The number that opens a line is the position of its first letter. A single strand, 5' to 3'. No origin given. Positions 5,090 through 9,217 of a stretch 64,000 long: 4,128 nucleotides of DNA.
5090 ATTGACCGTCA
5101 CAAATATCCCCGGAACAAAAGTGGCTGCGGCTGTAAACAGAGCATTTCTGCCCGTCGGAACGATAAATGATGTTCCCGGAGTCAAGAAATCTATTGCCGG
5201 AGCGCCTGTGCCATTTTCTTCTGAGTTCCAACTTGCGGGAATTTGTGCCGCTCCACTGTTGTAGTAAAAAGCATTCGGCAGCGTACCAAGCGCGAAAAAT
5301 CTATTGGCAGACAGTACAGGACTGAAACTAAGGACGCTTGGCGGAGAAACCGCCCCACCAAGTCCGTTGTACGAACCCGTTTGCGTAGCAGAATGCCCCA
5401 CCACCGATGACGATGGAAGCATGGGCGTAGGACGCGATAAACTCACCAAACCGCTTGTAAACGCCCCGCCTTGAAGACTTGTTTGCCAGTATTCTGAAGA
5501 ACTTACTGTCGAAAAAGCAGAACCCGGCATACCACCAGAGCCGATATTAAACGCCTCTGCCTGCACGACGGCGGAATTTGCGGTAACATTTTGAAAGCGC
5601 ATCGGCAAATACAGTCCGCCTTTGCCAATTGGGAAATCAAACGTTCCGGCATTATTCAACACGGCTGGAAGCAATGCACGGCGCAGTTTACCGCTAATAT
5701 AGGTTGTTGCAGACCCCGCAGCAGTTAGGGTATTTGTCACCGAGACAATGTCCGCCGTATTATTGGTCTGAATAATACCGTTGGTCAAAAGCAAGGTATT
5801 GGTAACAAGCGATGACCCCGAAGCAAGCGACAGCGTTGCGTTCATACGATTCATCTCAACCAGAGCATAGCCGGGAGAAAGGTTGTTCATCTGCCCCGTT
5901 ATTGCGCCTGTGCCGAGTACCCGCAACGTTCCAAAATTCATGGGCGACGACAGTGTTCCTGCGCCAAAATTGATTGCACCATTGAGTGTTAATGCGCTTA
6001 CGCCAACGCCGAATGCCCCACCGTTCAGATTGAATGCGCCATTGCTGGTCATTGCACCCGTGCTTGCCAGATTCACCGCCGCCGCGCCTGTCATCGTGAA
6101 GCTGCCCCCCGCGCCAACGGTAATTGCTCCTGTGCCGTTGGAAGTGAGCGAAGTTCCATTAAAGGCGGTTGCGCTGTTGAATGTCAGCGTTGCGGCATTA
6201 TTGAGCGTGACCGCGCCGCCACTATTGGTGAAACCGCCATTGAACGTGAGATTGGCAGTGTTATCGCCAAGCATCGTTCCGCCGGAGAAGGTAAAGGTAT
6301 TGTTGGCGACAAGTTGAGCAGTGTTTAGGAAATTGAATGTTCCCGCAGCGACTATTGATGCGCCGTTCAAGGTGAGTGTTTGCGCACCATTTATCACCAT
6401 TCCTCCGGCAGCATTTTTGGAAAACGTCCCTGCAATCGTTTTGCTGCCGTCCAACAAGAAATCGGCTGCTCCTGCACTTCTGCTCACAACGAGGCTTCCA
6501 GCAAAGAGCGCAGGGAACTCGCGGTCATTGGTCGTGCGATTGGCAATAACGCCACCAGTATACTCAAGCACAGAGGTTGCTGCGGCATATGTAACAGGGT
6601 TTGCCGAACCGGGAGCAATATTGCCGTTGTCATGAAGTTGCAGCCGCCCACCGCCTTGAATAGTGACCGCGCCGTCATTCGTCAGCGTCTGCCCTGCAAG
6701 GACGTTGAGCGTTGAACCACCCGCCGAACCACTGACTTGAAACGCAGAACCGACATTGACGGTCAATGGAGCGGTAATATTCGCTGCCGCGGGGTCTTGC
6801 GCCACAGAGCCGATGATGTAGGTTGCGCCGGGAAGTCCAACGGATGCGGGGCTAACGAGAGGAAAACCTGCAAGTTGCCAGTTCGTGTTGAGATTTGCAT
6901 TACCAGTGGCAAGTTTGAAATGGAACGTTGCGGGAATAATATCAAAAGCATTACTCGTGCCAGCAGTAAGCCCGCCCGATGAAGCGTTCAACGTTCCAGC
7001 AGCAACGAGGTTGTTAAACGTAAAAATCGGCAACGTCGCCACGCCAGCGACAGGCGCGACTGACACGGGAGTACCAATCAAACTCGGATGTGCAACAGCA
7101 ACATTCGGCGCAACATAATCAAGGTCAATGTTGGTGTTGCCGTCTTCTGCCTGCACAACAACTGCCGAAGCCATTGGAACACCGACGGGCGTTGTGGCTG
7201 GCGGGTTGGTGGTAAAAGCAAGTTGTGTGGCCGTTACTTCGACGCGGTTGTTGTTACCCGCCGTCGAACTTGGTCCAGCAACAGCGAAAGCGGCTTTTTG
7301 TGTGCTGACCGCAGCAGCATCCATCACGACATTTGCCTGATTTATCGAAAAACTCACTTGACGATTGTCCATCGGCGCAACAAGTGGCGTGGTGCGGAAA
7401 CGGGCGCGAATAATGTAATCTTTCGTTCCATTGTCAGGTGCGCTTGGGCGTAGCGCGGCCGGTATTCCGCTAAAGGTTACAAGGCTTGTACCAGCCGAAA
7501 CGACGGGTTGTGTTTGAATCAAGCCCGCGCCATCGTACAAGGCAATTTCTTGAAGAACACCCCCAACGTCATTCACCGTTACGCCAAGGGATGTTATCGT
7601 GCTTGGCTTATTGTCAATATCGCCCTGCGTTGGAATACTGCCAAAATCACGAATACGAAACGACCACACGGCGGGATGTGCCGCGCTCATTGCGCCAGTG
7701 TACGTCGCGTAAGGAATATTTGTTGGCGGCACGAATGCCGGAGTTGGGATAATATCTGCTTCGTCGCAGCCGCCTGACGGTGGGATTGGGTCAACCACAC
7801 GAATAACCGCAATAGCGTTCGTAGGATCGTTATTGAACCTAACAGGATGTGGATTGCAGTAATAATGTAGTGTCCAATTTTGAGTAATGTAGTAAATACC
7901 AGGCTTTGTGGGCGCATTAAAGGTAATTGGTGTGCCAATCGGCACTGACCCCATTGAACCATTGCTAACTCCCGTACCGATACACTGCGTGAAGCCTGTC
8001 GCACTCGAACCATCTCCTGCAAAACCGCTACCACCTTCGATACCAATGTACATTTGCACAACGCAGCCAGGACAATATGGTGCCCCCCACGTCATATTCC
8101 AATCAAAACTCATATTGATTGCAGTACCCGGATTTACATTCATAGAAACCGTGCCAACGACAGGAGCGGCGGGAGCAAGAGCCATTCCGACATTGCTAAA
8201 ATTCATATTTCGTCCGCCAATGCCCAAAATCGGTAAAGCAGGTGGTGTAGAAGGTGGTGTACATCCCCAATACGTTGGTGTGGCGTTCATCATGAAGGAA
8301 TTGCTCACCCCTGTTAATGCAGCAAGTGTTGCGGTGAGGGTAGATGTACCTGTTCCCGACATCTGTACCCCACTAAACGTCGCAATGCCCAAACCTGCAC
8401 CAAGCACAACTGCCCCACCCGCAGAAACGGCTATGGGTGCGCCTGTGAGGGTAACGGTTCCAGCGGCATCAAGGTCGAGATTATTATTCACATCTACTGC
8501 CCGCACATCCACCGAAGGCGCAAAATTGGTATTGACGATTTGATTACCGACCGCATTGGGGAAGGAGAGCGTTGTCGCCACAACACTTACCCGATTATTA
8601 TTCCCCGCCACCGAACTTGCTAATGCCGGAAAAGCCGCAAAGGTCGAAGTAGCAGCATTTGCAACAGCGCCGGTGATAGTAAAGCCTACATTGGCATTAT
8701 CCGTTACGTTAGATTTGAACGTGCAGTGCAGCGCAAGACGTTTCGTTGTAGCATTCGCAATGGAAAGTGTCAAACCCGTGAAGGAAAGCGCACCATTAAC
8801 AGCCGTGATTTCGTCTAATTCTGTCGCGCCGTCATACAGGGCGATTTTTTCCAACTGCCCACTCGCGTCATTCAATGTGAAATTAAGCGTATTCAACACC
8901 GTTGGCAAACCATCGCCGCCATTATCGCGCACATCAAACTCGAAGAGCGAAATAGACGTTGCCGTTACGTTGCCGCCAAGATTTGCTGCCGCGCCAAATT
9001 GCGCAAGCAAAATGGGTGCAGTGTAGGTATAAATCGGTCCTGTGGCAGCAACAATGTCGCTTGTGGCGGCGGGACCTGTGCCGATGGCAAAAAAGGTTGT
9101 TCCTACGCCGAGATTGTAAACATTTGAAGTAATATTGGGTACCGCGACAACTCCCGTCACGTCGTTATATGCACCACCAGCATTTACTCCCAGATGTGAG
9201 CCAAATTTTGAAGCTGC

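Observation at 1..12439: Unlisted giant surface-protein gene occupying the first 12.4 kb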

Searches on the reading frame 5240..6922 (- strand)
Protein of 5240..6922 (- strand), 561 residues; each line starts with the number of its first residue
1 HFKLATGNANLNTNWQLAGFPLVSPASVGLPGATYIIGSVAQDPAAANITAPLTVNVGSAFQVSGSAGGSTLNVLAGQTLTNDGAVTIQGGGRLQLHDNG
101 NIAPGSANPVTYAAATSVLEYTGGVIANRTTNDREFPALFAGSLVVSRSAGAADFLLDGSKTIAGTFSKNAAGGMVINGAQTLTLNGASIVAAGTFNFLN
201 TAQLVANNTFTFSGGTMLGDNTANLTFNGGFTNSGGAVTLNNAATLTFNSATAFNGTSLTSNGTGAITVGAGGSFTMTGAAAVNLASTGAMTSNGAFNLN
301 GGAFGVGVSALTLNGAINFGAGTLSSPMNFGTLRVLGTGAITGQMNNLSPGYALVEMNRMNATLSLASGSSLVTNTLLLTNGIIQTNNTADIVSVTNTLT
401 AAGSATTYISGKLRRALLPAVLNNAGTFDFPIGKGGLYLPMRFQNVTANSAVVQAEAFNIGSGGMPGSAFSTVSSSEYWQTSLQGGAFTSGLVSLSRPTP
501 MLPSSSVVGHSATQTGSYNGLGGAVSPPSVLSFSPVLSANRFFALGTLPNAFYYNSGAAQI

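Call 52: predict_structure(alignment_id=A2)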
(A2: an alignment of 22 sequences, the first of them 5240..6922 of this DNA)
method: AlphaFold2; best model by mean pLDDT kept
length: 561 residues; sequences in the alignment: 22
mean_pLDDT: 90.0   pTM: 0.87
mean pLDDT of the five models: 90.0, 88.4, 88.1, 88.0, 84.1
residues with pLDDT >= 90: 416; 70-90: 93; 50-70: 29; < 50: 23
segments of 3 or more residues with pLDDT < 50: 1-21
pLDDT, mean of each block of 10 residues (from residue 1): 32 41 66 73 72 90 76 93 95 93 97 96 88 97 95 93 98 95 98 97 98 97 98 96 98 96 97 97 94 98 97 98 97 97 97 97 96 98 94 96 94 93 89 94 96 92 77 88 97 91 90 92 91 95 88 58 51
secondary structure, 60 per line:
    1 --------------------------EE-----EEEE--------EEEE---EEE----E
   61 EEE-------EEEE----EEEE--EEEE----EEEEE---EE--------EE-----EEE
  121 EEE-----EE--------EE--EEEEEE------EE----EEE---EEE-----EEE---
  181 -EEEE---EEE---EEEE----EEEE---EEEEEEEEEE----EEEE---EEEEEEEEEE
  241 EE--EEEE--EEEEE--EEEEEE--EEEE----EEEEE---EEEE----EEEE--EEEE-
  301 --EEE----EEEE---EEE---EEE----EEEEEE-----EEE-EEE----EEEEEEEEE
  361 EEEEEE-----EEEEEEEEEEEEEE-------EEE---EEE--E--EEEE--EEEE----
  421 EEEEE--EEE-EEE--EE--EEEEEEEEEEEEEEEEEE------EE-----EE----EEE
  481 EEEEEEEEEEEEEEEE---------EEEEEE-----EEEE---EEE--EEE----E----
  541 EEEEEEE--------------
elements in order: E34-37 E46-49 E53-55 E60-63 E71-74 E79-82 E85-88 E93-97 E118-123 E143-148 E161-163 E167-169 E175-177 E182-185 E189-191 E195-198 E203-206 E210-219 E224-227 E231-242 E245-248 E251-255 E258-263 E266-269 E274-278 E282-285 E290-293 E296-299 E303-305 E310-313 E317-319 E323-325 E330-335 E341-343 E345-347 E352-366 E372-385 E393-395 E399-401 E407-410 E413-416 E421-425 E428-430 E432-434 E441-458 E478-496 E506-511 E517-520 E524-526 E529-531 E541-547
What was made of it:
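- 5759..6919 (-): Beta-helix 2, aa 1841-2227. AF2 model of aa 1840-2400: pLDDT 90, pTM 0.87, all-beta (call 52).
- AF2 model of aa 1840-2400: pLDDT 90, pTM 0.87 (call 52).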

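Call 83: search_protein_families(library=pfam, proteins=[window:5240-6922:-], max_evalue=1)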
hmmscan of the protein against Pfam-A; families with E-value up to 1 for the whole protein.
window:5240-6922:- (561 aa): 1 family
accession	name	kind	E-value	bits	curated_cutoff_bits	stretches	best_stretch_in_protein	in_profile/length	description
PF06281.17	VP1_VP3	-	0.078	13.4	25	1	392-418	6-32/73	Structural protein VP1/VP3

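Call 84: search_protein_families(library=ncbifam, proteins=[window:5240-6922:-], max_evalue=1)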
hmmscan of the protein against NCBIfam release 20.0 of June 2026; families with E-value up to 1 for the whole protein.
window:5240-6922:- (561 aa): 0 families

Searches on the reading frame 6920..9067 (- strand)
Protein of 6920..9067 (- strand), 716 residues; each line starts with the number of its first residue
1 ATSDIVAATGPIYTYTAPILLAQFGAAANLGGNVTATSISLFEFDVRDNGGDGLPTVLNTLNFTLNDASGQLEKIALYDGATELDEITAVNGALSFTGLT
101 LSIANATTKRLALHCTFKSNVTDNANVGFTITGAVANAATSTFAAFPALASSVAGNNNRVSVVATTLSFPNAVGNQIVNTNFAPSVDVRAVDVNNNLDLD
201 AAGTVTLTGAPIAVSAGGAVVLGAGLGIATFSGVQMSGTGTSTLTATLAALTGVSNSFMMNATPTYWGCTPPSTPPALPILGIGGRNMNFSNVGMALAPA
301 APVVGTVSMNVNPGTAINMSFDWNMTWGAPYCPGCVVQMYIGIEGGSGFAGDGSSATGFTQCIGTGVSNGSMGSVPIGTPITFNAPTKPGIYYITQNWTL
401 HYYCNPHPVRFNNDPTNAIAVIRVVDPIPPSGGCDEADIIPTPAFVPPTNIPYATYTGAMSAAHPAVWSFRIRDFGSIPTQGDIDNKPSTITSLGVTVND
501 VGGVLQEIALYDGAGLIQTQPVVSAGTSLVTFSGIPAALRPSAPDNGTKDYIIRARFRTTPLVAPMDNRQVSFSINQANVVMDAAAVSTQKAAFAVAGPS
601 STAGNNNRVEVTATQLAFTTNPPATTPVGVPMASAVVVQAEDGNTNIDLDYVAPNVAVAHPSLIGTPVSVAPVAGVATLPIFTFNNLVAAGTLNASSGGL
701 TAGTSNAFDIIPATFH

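Call 56: find_homologous_proteins(query=window:6920-9067:-, max_evalue=0.001)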
Query window:6920-9067:- (716 aa): 4 proteins with E <= 0.001 among 8000 candidates.
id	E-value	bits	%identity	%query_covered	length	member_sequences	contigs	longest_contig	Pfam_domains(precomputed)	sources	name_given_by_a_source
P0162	6.8e-18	83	33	39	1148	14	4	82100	PF18962.8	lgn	-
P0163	5.3e-15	73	36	33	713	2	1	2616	-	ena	-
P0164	9.2e-12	62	34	30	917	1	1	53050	PF00041.28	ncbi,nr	ncbi:hypothetical protein QQ054_33580, partial [Oscillatoria amoena NRMC-F 0135]|nr:hypothetical pro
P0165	2.8e-7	48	33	33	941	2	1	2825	-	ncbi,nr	ncbi:MAG TPA: hypothetical protein DGG95_12165, partial [Cytophagales bacterium]|nr:hypothetical pro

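Call 84: search_protein_families(library=ncbifam, proteins=[window:6920-9067:-], max_evalue=1)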
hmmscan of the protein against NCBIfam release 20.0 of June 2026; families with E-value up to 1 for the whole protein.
window:6920-9067:- (716 aa): 1 family
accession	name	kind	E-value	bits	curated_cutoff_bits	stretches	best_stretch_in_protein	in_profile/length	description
TIGR04355.1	HprK_rel_B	hypoth_equivalog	0.15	11.1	200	0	563-602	128-167/351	HprK-related kinase B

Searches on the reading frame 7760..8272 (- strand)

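Call 46: search_protein_families(library=pfam, proteins=[window:7760-8272:-], max_evalue=1)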
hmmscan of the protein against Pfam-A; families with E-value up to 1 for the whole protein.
window:7760-8272:- (171 aa): 1 family
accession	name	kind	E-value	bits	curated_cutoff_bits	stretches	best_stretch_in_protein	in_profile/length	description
PF10599.14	Nup_retrotrp_bd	-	0.27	12.4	25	1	9-55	4-52/86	Retro-transposon transporting motif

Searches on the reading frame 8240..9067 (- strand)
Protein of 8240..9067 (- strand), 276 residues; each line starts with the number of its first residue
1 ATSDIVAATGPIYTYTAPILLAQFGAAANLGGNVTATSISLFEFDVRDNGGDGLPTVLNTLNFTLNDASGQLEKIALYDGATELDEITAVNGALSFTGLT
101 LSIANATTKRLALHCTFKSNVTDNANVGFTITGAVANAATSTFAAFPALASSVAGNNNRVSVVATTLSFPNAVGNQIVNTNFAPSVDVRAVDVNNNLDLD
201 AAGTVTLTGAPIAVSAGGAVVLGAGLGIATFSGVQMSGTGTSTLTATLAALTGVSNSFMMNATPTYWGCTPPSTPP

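Call 46: search_protein_families(library=pfam, proteins=[window:8240-9067:-], max_evalue=1)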
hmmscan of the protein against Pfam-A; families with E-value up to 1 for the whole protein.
window:8240-9067:- (276 aa): 0 families

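Call 87: search_solved_structures(query=A4, max_evalue=10)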
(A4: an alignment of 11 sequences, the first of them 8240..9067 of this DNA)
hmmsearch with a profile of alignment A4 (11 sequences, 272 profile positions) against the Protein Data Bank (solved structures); distinct sequences matched with E-value up to 10: 4.
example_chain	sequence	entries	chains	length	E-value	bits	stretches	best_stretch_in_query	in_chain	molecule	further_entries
9d16_A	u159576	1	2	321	0.98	11.9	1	90-129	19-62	Nuclear elongation and deformation protein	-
6tzz_A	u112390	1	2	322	0.98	11.9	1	90-129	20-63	Nuclear elongation and deformation protein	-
6tzy_A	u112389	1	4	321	0.99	11.8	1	90-129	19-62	Nuclear elongation and deformation protein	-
3c1o_A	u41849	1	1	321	2.4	10.6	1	68-117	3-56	eugenol synthase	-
